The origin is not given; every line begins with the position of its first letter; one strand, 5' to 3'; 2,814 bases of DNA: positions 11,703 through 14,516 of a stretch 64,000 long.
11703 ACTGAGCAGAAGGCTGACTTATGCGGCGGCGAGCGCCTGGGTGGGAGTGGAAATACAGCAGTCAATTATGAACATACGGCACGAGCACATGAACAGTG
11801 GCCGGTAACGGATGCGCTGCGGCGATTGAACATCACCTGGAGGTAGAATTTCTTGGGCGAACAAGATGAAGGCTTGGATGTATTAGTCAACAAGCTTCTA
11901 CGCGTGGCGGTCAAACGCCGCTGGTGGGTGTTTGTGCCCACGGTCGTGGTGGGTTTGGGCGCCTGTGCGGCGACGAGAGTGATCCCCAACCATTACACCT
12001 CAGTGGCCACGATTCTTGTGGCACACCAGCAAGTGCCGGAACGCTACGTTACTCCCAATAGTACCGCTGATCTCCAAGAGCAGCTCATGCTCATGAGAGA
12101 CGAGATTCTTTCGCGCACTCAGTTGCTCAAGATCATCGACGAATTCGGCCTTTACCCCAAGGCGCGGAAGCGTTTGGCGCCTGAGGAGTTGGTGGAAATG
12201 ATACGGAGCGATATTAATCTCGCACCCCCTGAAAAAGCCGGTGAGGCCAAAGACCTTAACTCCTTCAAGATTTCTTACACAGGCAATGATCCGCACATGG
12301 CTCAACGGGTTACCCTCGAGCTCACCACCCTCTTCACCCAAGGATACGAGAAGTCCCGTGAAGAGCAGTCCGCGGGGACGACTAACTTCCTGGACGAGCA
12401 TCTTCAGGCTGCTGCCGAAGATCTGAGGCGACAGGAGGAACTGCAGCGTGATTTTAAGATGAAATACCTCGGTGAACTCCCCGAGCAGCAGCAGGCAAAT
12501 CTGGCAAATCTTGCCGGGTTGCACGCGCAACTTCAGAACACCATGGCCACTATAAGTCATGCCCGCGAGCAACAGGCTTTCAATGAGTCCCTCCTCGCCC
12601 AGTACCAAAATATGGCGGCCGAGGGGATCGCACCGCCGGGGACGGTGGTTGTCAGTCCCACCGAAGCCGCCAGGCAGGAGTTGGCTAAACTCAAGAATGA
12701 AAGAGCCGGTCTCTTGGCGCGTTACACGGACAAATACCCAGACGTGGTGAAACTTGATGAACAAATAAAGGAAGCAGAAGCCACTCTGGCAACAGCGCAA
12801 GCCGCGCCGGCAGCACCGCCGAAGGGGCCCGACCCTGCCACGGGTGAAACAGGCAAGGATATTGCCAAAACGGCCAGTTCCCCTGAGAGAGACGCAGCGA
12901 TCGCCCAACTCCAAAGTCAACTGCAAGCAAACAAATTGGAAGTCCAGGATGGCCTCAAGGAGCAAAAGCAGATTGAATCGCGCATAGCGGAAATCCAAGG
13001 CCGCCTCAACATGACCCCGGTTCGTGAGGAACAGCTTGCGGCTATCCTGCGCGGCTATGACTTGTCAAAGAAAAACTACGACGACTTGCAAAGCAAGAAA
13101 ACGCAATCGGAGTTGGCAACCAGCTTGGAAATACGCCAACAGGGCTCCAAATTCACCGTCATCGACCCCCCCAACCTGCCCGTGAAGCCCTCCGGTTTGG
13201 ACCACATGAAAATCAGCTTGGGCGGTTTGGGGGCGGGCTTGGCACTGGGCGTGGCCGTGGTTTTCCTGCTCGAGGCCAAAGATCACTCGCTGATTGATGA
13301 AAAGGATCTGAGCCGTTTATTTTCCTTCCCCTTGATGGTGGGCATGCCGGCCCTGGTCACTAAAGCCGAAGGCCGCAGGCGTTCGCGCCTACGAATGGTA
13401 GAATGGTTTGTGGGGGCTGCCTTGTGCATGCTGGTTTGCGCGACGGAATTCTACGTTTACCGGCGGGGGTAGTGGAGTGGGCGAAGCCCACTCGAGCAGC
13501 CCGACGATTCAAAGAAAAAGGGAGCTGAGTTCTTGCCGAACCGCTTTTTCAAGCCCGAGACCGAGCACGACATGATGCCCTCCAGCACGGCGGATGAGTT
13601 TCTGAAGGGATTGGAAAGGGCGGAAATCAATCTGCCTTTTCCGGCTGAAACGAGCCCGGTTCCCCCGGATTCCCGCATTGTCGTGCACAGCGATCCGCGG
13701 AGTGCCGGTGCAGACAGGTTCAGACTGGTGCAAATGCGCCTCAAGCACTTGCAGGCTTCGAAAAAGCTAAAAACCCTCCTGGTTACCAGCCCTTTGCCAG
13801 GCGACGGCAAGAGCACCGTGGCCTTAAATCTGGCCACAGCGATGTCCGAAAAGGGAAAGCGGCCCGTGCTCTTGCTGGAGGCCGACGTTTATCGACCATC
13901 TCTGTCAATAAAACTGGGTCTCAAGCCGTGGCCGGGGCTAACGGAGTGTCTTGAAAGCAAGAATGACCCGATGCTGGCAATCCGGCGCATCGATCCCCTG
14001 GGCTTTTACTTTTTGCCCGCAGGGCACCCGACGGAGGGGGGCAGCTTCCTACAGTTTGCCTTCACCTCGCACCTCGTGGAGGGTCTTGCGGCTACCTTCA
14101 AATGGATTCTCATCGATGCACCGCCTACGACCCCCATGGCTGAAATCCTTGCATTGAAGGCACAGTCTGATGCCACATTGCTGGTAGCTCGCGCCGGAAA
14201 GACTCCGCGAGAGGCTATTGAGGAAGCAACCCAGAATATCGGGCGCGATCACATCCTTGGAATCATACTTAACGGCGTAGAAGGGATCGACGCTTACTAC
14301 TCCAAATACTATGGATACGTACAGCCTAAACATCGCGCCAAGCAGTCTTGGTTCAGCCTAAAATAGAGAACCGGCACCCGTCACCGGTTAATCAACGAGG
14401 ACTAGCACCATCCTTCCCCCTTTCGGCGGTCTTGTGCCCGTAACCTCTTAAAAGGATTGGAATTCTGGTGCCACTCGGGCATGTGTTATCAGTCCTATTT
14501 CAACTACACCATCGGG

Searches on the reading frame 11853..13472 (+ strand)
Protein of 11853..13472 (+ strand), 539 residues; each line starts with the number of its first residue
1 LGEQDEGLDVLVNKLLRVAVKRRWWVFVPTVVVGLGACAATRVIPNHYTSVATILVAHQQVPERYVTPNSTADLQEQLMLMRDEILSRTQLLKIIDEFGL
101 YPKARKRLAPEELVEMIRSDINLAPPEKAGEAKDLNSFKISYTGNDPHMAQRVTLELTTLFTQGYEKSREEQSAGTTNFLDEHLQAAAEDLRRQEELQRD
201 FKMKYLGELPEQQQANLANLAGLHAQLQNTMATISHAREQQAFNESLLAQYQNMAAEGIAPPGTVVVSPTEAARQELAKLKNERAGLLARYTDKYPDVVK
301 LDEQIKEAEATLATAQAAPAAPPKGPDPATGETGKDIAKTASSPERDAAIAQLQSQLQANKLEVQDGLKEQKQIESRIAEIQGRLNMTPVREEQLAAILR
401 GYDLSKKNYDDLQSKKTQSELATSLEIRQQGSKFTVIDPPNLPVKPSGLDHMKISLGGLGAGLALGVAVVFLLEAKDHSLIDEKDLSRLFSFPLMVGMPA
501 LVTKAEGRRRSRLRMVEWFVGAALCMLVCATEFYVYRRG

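Call 12: search_protein_families(library=pfam, proteins=[window:11853-13472:+], max_evalue=0.01)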
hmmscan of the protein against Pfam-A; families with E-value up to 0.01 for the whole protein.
window:11853-13472:+ (539 aa): 2 families
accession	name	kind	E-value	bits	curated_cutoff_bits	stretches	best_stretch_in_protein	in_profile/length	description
PF02706.20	Wzz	-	1.2e-07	32.4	25.5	1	14-91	7-83/91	Chain length determinant protein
PF05119.17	Terminase_4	-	1.8e-05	25.5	24.7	0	276-395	14-91/98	Phage terminase, small subunit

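Call 17: search_protein_families(library=ncbifam, proteins=[window:11853-13472:+], max_evalue=0.001)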
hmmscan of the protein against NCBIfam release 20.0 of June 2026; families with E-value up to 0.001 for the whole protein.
window:11853-13472:+ (539 aa): 3 families
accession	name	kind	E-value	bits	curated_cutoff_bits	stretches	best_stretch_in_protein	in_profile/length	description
TIGR03007.1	pepcterm_ChnLen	equivalog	1.7e-74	250.8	278.85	1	13-531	4-493/498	XrtA system polysaccharide chain length determinant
TIGR03017.1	EpsF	equivalog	3.1e-05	22.9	422.75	1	347-496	288-441/444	chain length determinant protein EpsF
NF041864.1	EpsV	equivalog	0.00055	18.6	800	0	423-495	404-478/484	PCP family exopolysaccharide biosynthesis protein EpsV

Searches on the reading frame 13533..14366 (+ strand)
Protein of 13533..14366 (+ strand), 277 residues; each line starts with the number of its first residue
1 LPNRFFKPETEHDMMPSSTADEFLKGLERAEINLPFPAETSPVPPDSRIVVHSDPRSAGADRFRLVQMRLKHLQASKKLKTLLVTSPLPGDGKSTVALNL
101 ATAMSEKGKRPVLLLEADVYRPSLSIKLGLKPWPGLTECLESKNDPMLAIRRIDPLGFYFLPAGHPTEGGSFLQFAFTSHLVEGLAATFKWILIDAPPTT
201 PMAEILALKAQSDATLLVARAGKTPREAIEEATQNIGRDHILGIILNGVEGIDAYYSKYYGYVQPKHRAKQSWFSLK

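Call 12: search_protein_families(library=pfam, proteins=[window:13533-14366:+], max_evalue=0.01)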
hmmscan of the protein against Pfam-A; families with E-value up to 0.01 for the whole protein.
window:13533-14366:+ (277 aa): 5 families
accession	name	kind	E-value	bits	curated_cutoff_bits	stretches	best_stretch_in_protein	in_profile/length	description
PF10609.15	ParA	-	3.7e-07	30.3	27.1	1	81-161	5-81/246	NUBPL iron-transfer P-loop NTPase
PF13614.12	AAA_31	-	1.6e-05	25.4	27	0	90-119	12-40/177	AAA domain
PF01656.29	CbiA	-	2.1e-05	24.9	25.4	1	85-250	4-84/125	CobQ/CobB/MinD/ParA nucleotide binding domain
PF01583.26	APS_kinase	-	0.0059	17.1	21.1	1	86-131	8-52/152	Adenylylsulphate kinase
PF06564.18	CBP_BcsQ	-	0.0061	16.5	21.3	0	181-222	108-148/234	Cellulose biosynthesis protein BcsQ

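Call 17: search_protein_families(library=ncbifam, proteins=[window:13533-14366:+], max_evalue=0.001)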
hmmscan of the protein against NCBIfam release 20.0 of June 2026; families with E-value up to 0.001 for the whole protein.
window:13533-14366:+ (277 aa): 14 families
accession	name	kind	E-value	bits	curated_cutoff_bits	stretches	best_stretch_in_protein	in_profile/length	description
TIGR03018.1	pepcterm_TyrKin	hypoth_equivalog_domain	5.1e-33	114.2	230.65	1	49-247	1-207/207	XrtA-associated tyrosine autokinase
TIGR01007.1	eps_fam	subfamily_domain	4.3e-23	81.9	108.05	1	76-262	14-203/204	polysaccharide biosynthesis tyrosine autokinase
TIGR01005.1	eps_transp_fam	subfamily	9.8e-18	63.7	411.7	1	47-258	515-728/754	exopolysaccharide transport protein family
TIGR03029.1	EpsG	equivalog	9.2e-14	51.2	313.8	1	54-227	78-251/274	chain length determinant protein tyrosine kinase EpsG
NF008568.0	PRK11519.1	equivalog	1.2e-12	46.8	1068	1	78-266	525-714/720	tyrosine-protein kinase Wzc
NF007350.0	PRK09841.1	equivalog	6.8e-11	41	1248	1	74-263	526-721/726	tyrosine-protein kinase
TIGR01969.1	minD_arch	subfamily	1.9e-09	37.1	201.75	1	84-248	5-169/251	cell division ATPase MinD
NF008669.0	PRK11670.1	equivalog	2.6e-06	26.6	348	1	75-131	102-158/369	iron-sulfur cluster carrier protein ApbC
NF004040.0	PRK05537.1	equivalog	6.7e-06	24.8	669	1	81-130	398-446/572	bifunctional sulfate adenylyltransferase/adenylylsulfate kinase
TIGR01968.1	minD_bact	equivalog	1.2e-05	24.8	212.9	1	81-208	3-131/261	septum site-determining protein MinD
NF041136.1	MrpORP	equivalog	1.8e-05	24.2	450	1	80-131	6-56/365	iron-sulfur cluster carrier protein MrpORP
NF041546.1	ParA_partition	equivalog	3.9e-05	23.3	180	0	90-118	10-37/203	ParA family partition ATPase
NF010030.0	PRK13505.1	equivalog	0.00023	19.7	652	1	61-129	37-108/557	formate--tetrahydrofolate ligase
NF053622.1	ATPseBagAMYCTU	equivalog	0.00073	19.1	400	0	82-118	9-44/325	ATPase BagA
